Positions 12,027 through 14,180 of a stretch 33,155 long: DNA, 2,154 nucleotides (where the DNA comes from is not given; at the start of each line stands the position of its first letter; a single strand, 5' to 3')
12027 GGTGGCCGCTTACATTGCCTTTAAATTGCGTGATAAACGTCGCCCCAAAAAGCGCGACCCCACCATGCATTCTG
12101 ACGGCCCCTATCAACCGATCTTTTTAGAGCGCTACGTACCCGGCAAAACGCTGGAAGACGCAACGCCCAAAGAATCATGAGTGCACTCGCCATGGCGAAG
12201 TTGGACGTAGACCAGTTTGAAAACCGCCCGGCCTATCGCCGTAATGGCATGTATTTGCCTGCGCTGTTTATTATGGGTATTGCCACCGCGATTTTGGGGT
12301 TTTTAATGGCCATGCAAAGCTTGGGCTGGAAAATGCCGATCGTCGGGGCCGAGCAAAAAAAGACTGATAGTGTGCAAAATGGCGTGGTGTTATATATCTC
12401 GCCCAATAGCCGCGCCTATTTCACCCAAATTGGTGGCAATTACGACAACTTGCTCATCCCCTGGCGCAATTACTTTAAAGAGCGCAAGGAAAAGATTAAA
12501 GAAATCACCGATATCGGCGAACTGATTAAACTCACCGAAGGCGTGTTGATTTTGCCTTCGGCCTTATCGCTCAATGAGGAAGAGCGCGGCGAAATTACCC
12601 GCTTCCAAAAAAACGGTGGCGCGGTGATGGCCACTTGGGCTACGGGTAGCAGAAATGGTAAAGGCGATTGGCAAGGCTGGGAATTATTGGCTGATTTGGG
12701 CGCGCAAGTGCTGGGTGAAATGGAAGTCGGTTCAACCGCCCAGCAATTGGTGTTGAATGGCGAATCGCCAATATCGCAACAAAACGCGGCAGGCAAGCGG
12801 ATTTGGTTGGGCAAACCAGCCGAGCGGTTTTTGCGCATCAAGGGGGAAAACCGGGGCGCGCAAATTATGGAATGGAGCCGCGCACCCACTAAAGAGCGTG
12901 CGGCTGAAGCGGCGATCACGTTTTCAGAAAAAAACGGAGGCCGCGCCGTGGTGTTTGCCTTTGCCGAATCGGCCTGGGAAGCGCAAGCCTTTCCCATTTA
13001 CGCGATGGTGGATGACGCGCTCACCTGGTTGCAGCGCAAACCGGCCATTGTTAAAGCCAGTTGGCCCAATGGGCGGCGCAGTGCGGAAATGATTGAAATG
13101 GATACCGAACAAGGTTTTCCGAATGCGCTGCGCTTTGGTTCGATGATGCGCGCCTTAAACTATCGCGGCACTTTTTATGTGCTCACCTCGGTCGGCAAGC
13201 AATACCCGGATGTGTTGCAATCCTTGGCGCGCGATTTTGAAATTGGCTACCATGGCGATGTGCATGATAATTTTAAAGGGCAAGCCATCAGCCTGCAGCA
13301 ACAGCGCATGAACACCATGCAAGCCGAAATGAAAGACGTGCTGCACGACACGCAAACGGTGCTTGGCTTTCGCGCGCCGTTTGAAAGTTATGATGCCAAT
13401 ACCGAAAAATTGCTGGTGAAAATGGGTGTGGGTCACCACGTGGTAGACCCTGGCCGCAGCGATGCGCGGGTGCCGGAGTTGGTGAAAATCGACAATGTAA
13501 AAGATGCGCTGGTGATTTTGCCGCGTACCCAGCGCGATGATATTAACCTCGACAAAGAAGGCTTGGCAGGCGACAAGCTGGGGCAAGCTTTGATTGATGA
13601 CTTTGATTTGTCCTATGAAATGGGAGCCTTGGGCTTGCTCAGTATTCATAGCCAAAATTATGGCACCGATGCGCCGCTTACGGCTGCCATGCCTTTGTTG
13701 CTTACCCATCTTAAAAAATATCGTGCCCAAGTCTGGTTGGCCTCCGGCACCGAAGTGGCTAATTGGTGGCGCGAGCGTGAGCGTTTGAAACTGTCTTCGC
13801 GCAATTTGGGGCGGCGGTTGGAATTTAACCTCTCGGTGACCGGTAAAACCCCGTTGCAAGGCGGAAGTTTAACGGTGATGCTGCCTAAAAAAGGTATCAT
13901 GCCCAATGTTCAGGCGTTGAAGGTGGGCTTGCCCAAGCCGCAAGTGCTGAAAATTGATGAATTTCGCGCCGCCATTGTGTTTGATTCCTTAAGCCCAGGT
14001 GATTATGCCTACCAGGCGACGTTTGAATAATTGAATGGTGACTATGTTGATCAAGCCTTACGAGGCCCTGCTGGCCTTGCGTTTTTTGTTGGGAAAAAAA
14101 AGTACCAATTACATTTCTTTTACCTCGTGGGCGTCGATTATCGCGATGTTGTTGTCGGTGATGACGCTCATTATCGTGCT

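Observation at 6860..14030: PNAG-like exopolysaccharide operon led by a BcsE-like (GIL-type) c-di-GMP receptor instead of cellulose genes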

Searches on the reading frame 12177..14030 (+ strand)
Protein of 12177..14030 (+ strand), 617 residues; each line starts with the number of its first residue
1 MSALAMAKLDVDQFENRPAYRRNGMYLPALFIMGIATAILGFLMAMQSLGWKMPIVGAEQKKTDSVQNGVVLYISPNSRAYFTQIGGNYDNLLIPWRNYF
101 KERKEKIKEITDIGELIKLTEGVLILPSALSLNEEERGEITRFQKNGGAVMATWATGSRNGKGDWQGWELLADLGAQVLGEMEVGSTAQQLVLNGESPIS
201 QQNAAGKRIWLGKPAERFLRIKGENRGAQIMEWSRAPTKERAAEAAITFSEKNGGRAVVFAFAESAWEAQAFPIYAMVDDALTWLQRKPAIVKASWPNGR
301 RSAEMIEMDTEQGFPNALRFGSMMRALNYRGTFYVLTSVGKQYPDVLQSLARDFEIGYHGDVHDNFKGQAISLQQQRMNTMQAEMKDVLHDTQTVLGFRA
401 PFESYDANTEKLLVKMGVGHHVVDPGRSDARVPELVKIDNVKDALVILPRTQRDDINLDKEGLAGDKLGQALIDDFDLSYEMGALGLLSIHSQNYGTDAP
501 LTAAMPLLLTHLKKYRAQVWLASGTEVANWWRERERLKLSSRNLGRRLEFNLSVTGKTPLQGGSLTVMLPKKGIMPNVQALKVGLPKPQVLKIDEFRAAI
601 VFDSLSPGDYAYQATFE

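Call 3: search_protein_families(library=pfam, proteins=[window:12177-14030:+], max_evalue=0.1)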
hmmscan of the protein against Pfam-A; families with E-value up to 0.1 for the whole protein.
window:12177-14030:+ (617 aa): 2 families
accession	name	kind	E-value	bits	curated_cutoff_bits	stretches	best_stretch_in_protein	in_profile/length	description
PF01522.26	Polysacc_deac_1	-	1.2e-09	38.6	23.1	1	322-418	26-121/124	Polysaccharide deacetylase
PF08532.16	Glyco_hydro_42M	-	0.013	15.4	25.8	1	123-166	60-103/207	Beta-galactosidase trimerisation domain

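Call 4: search_protein_families(library=ncbifam, proteins=[window:12177-14030:+], max_evalue=0.1)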
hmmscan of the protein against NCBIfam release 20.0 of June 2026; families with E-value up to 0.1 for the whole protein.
window:12177-14030:+ (617 aa): 4 families
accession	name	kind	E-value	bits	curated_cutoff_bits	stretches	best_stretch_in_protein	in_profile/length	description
TIGR02764.1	spore_ybaN_pdaB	equivalog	1.1e-05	25.3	237.4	1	324-417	28-120/191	polysaccharide deacetylase family sporulation protein PdaB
TIGR03006.1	pepcterm_polyde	equivalog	5.5e-05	22.4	276.2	1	319-407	38-125/272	XrtA system polysaccharide deacetylase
NF007414.0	PRK09952.1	equivalog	0.0035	16.2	538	1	22-56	93-127/438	shikimate transporter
TIGR04243.1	nodulat_NodB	equivalog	0.023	14.2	240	1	326-425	26-127/197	chitooligosaccharide deacetylase NodB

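Call 44: find_homologous_proteins(query=window:12177-14030:+, max_evalue=0.001)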
Query window:12177-14030:+ (617 aa): 385 proteins with E <= 0.001 among 8000 candidates; the best 120 are listed.
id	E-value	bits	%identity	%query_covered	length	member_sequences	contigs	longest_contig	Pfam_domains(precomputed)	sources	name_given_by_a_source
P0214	0.0e+0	1380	99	99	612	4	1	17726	PF01522.27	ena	-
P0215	0.0e+0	1256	89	99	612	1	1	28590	PF01522.27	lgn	-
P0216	0.0e+0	1192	83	99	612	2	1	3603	PF01522.27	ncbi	ncbi:MAG: hypothetical protein RL748_3433 [Pseudomonadota bacterium]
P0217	0.0e+0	1068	74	99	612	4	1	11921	PF01522.27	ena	-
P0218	0.0e+0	1049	74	99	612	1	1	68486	PF01522.27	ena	-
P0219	0.0e+0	1016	72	99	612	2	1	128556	PF01522.27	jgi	jgi:peptidoglycan/xylan/chitin deacetylase (PgdA/CDA1 family)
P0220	0.0e+0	1013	71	100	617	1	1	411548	PF01522.27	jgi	jgi:peptidoglycan/xylan/chitin deacetylase (PgdA/CDA1 family)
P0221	3.3e-294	995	70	99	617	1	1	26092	PF01522.27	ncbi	-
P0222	4.4e-285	965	67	99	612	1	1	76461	PF01522.27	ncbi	-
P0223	1.8e-284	963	68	99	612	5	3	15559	PF01522.27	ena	-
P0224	3.2e-284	962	68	99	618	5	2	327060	PF01522.27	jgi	jgi:peptidoglycan/xylan/chitin deacetylase (PgdA/CDA1 family)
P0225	6.0e-270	915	64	99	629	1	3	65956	PF01522.27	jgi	jgi:peptidoglycan/xylan/chitin deacetylase (PgdA/CDA1 family)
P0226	2.2e-254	863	68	89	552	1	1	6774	PF01522.27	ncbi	-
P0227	6.7e-244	829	59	98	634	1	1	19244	PF01522.27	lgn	-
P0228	8.6e-244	828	58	100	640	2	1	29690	PF01522.27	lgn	-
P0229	1.5e-241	821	59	98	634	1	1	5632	PF01522.27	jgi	jgi:peptidoglycan/xylan/chitin deacetylase (PgdA/CDA1 family)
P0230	3.6e-232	790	56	99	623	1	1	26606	PF01522.27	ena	-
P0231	9.5e-232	789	55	100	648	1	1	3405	PF01522.27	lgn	-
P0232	3.6e-231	787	57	98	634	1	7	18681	PF01522.27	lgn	-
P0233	7.5e-231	786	57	98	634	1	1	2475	PF01522.27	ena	-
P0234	6.8e-230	783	55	100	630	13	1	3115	PF01522.27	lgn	-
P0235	2.9e-229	781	57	98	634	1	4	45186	PF01522.27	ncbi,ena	-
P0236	1.1e-227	775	56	100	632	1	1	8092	PF01522.27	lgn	-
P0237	1.4e-226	772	54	100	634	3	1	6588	PF01522.27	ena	-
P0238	2.4e-226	771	56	98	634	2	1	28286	PF01522.27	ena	-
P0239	2.5e-226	771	56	98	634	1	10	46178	PF01522.27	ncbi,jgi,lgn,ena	jgi:peptidoglycan/xylan/chitin deacetylase (PgdA/CDA1 family)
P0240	4.7e-225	767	55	100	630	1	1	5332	PF01522.27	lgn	-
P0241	6.6e-225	766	56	98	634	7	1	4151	PF01522.27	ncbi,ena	-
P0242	2.4e-224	764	56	98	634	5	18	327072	PF01522.27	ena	-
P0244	1.8e-223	761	55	99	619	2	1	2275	PF01522.27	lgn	-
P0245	7.8e-223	759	54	99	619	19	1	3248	PF01522.27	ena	-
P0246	2.3e-222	758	56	99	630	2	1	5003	PF01522.27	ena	-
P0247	4.1e-222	757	54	99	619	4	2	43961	PF01522.27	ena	-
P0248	5.0e-222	757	54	99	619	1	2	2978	PF01522.27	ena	-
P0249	5.4e-222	756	54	99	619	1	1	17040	PF01522.27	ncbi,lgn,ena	-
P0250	5.6e-222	756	54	99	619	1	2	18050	PF01522.27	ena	-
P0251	9.3e-222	756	54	100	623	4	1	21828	PF01522.27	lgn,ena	-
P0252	1.1e-221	756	54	99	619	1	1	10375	PF01522.27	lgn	-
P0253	4.8e-221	753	54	99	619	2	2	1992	PF01522.27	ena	-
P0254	1.7e-220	752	55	100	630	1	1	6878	PF01522.27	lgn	-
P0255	2.3e-220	751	53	99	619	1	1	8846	PF01522.27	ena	-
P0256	2.5e-220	751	53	99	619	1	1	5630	PF01522.27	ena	-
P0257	3.2e-220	751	53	99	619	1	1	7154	PF01522.27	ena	-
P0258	3.4e-220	751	53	99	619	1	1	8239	PF01522.27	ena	-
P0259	4.3e-220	750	54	98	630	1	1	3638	PF01522.27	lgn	-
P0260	4.9e-220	750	55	99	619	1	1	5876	PF01522.27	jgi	-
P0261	5.4e-220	750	53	100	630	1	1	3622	PF01522.27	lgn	-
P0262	1.4e-219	749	54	98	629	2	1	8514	PF01522.27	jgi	jgi:peptidoglycan/xylan/chitin deacetylase (PgdA/CDA1 family)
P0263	1.5e-219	748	53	100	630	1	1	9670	PF01522.27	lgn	-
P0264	1.6e-219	748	52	100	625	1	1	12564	PF01522.27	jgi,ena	jgi:hypothetical protein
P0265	1.8e-219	748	55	98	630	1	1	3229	PF01522.27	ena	-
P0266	2.4e-219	748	55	99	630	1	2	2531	PF01522.27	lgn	-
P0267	2.8e-219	748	54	97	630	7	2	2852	PF01522.27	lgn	-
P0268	3.1e-219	747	54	98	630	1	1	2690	PF01522.27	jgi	jgi:peptidoglycan/xylan/chitin deacetylase (PgdA/CDA1 family)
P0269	4.8e-219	747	53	99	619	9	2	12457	PF01522.27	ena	-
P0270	4.9e-219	747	53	98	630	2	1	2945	PF01522.27,PF08532.17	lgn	-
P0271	5.6e-219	747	55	96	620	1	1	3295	PF01522.27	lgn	-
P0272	1.5e-218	745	53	99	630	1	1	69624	PF01522.27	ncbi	-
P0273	2.0e-218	745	52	99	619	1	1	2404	PF01522.27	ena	-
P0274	2.2e-218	745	53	100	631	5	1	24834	PF01522.27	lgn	-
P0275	3.0e-218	744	53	99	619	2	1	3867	PF01522.27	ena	-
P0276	5.0e-218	743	53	100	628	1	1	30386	PF01522.27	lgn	-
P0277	5.9e-218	743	54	96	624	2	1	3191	PF01522.27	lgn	-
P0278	5.9e-218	743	55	98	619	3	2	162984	PF01522.27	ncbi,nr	ncbi:MAG: polysaccharide deacetylase family protein [Gammaproteobacteria bacterium]|nr:polysaccharid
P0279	1.1e-217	742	54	99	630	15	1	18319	PF01522.27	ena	-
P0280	1.4e-217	742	52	99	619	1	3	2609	PF01522.27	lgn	-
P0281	1.5e-217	742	53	97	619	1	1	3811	PF01522.27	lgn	-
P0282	1.6e-217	742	54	98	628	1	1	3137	PF01522.27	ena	-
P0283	1.9e-217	741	54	98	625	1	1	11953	PF01522.27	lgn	-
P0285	3.0e-217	741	53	99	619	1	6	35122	PF01522.27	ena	-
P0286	4.6e-217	740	53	99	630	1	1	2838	PF01522.27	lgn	-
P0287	5.6e-217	740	55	96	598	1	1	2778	PF01522.27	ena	-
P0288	6.7e-217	740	53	99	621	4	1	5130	PF01522.27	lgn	-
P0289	8.7e-217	739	53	99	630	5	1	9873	PF01522.27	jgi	jgi:peptidoglycan/xylan/chitin deacetylase (PgdA/CDA1 family)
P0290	8.9e-217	739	53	100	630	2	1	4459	PF01522.27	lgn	-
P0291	9.3e-217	739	52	100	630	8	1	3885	PF01522.27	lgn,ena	-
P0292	1.3e-216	739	54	99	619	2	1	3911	PF01522.27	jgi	jgi:peptidoglycan/xylan/chitin deacetylase (PgdA/CDA1 family)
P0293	1.5e-216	738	54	96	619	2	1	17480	PF01522.27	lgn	-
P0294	1.8e-216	738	53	100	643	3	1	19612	PF01522.27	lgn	-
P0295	2.7e-216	738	53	98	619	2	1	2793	PF01522.27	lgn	-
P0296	5.1e-216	737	54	97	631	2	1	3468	PF01522.27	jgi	-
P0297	5.5e-216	737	53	100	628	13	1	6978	PF01522.27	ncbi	-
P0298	7.8e-216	736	53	99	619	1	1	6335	PF01522.27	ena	-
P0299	8.8e-216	736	53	97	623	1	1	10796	PF01522.27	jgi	jgi:Polysaccharide deacetylase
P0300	2.4e-215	735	53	99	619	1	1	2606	PF01522.27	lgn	-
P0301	2.7e-215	734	53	98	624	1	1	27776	PF01522.27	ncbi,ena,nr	ncbi:MAG: xylanase/chitin deacetylase [Comamonadaceae bacterium]|nr:MAG: xylanase/chitin deacetylase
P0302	3.7e-215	734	53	97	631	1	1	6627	PF01522.27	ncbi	-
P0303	4.3e-215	734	52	100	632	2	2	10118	PF01522.27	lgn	-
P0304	4.8e-215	734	53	98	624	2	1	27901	PF01522.27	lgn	-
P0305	5.5e-215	733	53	98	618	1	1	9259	PF01522.27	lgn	-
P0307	1.3e-214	732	52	100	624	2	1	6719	PF01522.27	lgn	-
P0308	5.3e-214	730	53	98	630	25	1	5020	PF01522.27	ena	-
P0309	5.7e-214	730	52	98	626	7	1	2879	PF01522.27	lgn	-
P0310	6.0e-214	730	53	96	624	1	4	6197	PF01522.27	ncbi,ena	-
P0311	8.2e-214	729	53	99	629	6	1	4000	PF01522.27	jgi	jgi:peptidoglycan/xylan/chitin deacetylase (PgdA/CDA1 family)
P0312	9.6e-214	729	52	98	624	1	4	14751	PF01522.27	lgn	-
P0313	1.5e-213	729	53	99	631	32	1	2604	PF01522.27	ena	-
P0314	1.7e-213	728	52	100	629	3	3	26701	PF01522.27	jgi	jgi:peptidoglycan/xylan/chitin deacetylase (PgdA/CDA1 family)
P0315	1.8e-213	728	53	97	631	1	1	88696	PF01522.27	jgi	jgi:peptidoglycan/xylan/chitin deacetylase (PgdA/CDA1 family)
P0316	2.3e-213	728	53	99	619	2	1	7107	PF01522.27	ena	-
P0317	2.6e-213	728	52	99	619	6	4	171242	PF01522.27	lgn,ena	-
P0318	3.1e-213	728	52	99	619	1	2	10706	PF01522.27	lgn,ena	-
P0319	3.1e-213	728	53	100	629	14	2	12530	PF01522.27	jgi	jgi:peptidoglycan/xylan/chitin deacetylase (PgdA/CDA1 family)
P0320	4.1e-213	727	51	99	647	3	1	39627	PF01522.27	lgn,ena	-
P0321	4.5e-213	727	52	99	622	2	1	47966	PF01522.27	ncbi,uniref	ncbi:polysaccharide deacetylase family protein [Undibacterium sp. Di27W]|uniref:polysaccharide deace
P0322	4.7e-213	727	53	97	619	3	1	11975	PF01522.27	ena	-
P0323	4.8e-213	727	53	99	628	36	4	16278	PF01522.27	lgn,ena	-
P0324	7.1e-213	726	52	100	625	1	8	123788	PF01522.27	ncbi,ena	-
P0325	9.3e-213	726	53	97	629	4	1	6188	PF01522.27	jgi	-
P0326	2.0e-212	725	51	100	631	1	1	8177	PF01522.27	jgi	jgi:peptidoglycan/xylan/chitin deacetylase (PgdA/CDA1 family)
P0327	2.4e-212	725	53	95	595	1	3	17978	PF01522.27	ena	-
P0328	3.0e-212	724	54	97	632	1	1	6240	PF01522.27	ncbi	-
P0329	4.3e-212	724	50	98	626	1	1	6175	PF01522.27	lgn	-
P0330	5.6e-212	723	51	99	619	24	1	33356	PF01522.27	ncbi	-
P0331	5.6e-212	723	52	97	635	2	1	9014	PF01522.27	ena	-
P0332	8.7e-212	723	53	97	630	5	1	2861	PF01522.27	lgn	-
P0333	1.0e-211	723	54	97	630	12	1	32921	PF01522.27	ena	-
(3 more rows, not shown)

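Call 66: predict_structure(alignment_id=A3)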
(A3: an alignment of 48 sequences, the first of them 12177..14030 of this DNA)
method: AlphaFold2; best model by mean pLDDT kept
length: 617 residues; sequences in the alignment: 48
mean_pLDDT: 87.1   pTM: 0.83
mean pLDDT of the five models: 87.1, 86.7, 84.5, 83.0, 82.9
residues with pLDDT >= 90: 393; 70-90: 159; 50-70: 45; < 50: 20
segments of 3 or more residues with pLDDT < 50: 1-9, 56-62
pLDDT, mean of each block of 10 residues (from residue 1): 40 56 66 81 67 45 65 95 92 95 94 92 95 94 94 93 88 95 74 93 93 87 93 74 92 93 91 95 95 94 93 91 90 93 95 93 83 94 92 90 85 92 87 88 86 64 81 91 92 84 90 93 95 94 88 95 94 93 91 95 96 91
secondary structure, 60 per line:
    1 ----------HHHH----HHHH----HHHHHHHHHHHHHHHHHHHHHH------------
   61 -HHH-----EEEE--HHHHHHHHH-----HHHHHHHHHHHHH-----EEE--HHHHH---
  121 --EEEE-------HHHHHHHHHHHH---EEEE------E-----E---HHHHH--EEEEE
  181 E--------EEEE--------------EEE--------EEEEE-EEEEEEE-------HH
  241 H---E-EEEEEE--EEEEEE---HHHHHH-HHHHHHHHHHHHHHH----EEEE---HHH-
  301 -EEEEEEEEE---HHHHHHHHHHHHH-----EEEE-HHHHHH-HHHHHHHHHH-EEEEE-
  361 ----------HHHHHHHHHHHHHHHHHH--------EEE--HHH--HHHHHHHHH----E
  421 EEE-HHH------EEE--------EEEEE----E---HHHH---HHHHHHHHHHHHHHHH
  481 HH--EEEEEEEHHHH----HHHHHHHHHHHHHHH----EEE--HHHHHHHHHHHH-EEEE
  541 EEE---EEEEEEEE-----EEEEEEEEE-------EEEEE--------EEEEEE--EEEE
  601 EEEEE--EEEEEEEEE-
elements in order: H11-14 H19-22 H27-48 E70-73 H76-84 H90-102 E108-110 H113-117 E123-126 H134-145 E149-152 H169-173 E176-181 E190-193 E208-210 E219-223 E225-231 E247-252 E255-260 H264-269 H271-285 E290-293 E302-310 H314-326 E332-335 H337-342 H344-353 E355-359 H371-388 E397-399 H407-415 E420-423 E434-436 E445-449 H458-461 H465-482 E485-491 H492-495 H500-514 E519-521 H524-535 E537-543 E547-554 E560-568 E576-580 E589-594 E597-605 E608-616

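Call 70: fold_search(model_id=the predicted structure, library=pdb)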
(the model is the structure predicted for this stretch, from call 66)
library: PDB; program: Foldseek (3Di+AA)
matches with E <= 10: 1437; with E <= 0.001: 152
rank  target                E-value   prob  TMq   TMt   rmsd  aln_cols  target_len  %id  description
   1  3rxz_B                9.0e-13  1.00  0.34  0.70   3.9       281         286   19  Crystal structure of putative polysaccharide deacetylase from Mycobacterium smegmatis (released 2011-06-22)
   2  3rxz_A                4.0e-12  1.00  0.33  0.67   4.0       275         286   19  Crystal structure of putative polysaccharide deacetylase from Mycobacterium smegmatis (released 2011-06-22)
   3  3cl6_A                4.3e-12  1.00  0.33  0.64   3.9       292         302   17  Crystal structure of Puue Allantoinase (released 2008-06-10)
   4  3rxz_C                2.4e-11  1.00  0.33  0.68   3.7       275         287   18  Crystal structure of putative polysaccharide deacetylase from Mycobacterium smegmatis (released 2011-06-22)
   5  1z7a_A                1.0e-10  1.00  0.34  0.65   3.9       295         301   18  Crystal structure of probable Polysaccharide deacetylase from Pseudomonas aeruginosa PAO1 (released 2005-05-10)
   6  1z7a_F                1.1e-10  1.00  0.34  0.66   3.9       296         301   17  Crystal structure of probable Polysaccharide deacetylase from Pseudomonas aeruginosa PAO1 (released 2005-05-10)
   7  3s6o_A                1.9e-10  1.00  0.34  0.67   3.7       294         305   19  Crystal structure of a Polysaccharide deacetylase family protein from Burkholderia pseudomallei (released 2011-06-15)
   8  3s6o_C                6.8e-10  1.00  0.35  0.67   3.5       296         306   18  Crystal structure of a Polysaccharide deacetylase family protein from Burkholderia pseudomallei (released 2011-06-15)
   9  8cd0_A                1.2e-08  1.00  0.32  0.28  12.2       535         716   11  Human heparan sulfate N-deacetylase-N-sulfotransferase 1 in complex with calcium, 3'-phosphoadenosine-5'-phosphosulfat (released 2024-02-07)
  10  5xb7_E                3.4e-08  1.00  0.26  0.23  12.8       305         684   13  GH42 alpha-L-arabinopyranosidase from Bifidobacterium animalis subsp. lactis Bl-04 (released 2017-11-01)
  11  3qbu_A                4.5e-08  1.00  0.31  0.61   6.3       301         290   16  Crystal structure of putative peptidoglycan deactelyase (HP0310) from Helicobacter pylori (released 2011-05-25)
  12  5xb7_C                6.0e-08  1.00  0.25  0.23  12.8       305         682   13  GH42 alpha-L-arabinopyranosidase from Bifidobacterium animalis subsp. lactis Bl-04 (released 2017-11-01)
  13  5xb7_D                6.8e-08  1.00  0.26  0.23  11.8       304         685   12  GH42 alpha-L-arabinopyranosidase from Bifidobacterium animalis subsp. lactis Bl-04 (released 2017-11-01)
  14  5xb7_F                9.5e-08  1.00  0.26  0.23  12.2       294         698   13  GH42 alpha-L-arabinopyranosidase from Bifidobacterium animalis subsp. lactis Bl-04 (released 2017-11-01)
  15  7fbw                  1.1e-07  1.00  0.26  0.78   5.0       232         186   14  Acetylxylan esterase from Caldanaerobacter subterraneus subsp. tengcongensis (released 2021-10-27)
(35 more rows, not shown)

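Call 82: find_encoding_contigs(protein=P0220, flank=10000, max_places=1)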
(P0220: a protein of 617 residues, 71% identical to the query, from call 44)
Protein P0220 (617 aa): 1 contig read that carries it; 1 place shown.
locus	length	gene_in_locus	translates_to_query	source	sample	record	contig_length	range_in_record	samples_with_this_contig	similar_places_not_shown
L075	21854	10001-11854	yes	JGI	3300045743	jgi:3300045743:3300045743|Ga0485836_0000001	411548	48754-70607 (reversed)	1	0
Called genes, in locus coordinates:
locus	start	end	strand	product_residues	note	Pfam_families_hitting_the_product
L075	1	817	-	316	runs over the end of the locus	PF00497:SBP_bac_3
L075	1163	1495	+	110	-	-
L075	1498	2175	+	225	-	PF02661:Fic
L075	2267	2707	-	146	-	-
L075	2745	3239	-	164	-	-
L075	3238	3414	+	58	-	-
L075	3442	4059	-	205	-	PF02525:Flavodoxin_2, PF03358:FMN_red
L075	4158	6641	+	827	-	-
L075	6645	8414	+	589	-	-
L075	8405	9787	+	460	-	PF13506:Glyco_transf_21, PF00535:Glycos_transf_2, PF10111:Glyco_tranf_2_2, PF13641:Glyco_tranf_2_3, PF01644:Chitin_synth_1 (faint), PF03142:Chitin_synth_2 (weak), PF13632:Glyco_trans_2_3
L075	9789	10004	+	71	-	-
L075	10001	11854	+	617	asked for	PF01522:Polysacc_deac_1 (weak)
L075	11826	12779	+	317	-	PF13489:Methyltransf_23, PF08241:Methyltransf_11, PF08242:Methyltransf_12, PF13649:Methyltransf_25, PF13847:Methyltransf_31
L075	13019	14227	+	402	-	PF02790:COX2_TM, PF00116:COX2, PF00034:Cytochrom_C, PF13442:Cytochrome_CBB3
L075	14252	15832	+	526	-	PF00115:COX1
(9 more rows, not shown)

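Call 83: find_encoding_contigs(protein=P0224, flank=10000, max_places=1)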
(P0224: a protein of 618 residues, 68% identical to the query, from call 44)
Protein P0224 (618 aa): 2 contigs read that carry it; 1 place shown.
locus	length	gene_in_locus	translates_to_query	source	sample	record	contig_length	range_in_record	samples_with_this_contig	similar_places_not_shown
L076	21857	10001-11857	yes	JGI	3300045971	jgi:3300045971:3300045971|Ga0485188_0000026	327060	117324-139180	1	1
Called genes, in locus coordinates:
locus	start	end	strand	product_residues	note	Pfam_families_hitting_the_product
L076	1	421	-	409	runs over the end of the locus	-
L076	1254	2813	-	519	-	PF02518:HATPase_c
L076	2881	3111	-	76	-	-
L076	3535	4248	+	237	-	PF00072:Response_reg, PF00196:GerE (weak)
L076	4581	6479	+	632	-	PF10995:BcsE_N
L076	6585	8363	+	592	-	PF07719:TPR_2 (faint), PF13428:TPR_14 (faint), PF13432:TPR_16 (faint), PF14559:TPR_19 (faint)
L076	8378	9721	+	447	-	PF13506:Glyco_transf_21, PF00535:Glycos_transf_2, PF10111:Glyco_tranf_2_2, PF13641:Glyco_tranf_2_3, PF01644:Chitin_synth_1 (faint), PF03142:Chitin_synth_2 (weak), PF13632:Glyco_trans_2_3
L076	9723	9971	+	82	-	-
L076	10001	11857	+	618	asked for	PF01522:Polysacc_deac_1 (weak)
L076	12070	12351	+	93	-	PF13560:HTH_31 (weak), PF12844:HTH_19 (weak), PF01381:HTH_3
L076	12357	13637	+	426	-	PF13657:Couple_hipA, PF07804:HipA_C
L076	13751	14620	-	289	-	-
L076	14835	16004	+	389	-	PF11306:DUF3108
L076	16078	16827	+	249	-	PF11306:DUF3108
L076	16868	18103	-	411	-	PF02518:HATPase_c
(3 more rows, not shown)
